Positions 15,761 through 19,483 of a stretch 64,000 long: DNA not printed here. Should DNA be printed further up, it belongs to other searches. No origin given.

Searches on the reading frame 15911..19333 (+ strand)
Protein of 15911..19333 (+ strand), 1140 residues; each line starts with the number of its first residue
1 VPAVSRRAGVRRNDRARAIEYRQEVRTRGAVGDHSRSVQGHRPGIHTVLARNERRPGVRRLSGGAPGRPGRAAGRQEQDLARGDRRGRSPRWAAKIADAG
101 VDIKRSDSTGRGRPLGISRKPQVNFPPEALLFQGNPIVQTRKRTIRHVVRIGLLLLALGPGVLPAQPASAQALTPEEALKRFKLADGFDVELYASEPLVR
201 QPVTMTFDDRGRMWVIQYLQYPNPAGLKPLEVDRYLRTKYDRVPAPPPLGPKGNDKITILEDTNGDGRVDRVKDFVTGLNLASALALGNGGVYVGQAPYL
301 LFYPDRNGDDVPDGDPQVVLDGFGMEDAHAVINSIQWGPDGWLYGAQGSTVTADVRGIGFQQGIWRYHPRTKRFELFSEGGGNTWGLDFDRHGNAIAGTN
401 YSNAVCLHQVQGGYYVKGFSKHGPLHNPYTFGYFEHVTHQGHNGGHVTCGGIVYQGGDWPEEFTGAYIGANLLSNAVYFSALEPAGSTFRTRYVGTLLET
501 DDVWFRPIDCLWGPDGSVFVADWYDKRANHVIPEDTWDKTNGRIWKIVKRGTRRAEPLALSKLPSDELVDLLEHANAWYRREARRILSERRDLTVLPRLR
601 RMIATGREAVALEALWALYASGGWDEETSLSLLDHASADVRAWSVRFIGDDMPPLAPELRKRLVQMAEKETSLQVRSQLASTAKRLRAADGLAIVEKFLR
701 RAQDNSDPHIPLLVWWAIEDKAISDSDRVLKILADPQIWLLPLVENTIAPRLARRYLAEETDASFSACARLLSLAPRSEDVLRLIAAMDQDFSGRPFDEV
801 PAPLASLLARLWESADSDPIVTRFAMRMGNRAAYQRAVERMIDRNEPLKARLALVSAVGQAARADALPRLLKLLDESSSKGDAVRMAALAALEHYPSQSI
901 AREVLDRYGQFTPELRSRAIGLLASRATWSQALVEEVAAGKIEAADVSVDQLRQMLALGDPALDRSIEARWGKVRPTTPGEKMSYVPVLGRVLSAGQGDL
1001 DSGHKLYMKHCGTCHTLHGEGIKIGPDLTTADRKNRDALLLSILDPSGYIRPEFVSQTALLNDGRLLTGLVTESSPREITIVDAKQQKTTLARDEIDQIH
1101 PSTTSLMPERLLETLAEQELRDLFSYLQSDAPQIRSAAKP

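Call 69: search_protein_families(library=pfam, proteins=[window:15911-19333:+], max_evalue=0.001)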
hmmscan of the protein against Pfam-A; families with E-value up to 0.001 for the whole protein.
window:15911-19333:+ (1140 aa): 5 families
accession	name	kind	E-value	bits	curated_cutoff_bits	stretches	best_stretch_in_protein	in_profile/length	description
PF23500.1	DUF7133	-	1.6e-74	252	27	1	175-549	2-383/385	Domain of unknown function (DUF7133)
PF13646.12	HEAT_2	-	1.4e-09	38.6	27.7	1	566-633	2-67/88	HEAT repeats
PF00034.26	Cytochrom_C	-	9.7e-07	30.5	21.3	1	1002-1035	3-37/90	Cytochrome c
PF13442.11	Cytochrome_CBB3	-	8.6e-06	26.4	27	1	999-1039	2-37/68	Cytochrome C oxidase, cbb3-type, subunit III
PF00514.29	Arm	-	0.00079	19.8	20.6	0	595-618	13-36/41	Armadillo/beta-catenin-like repeat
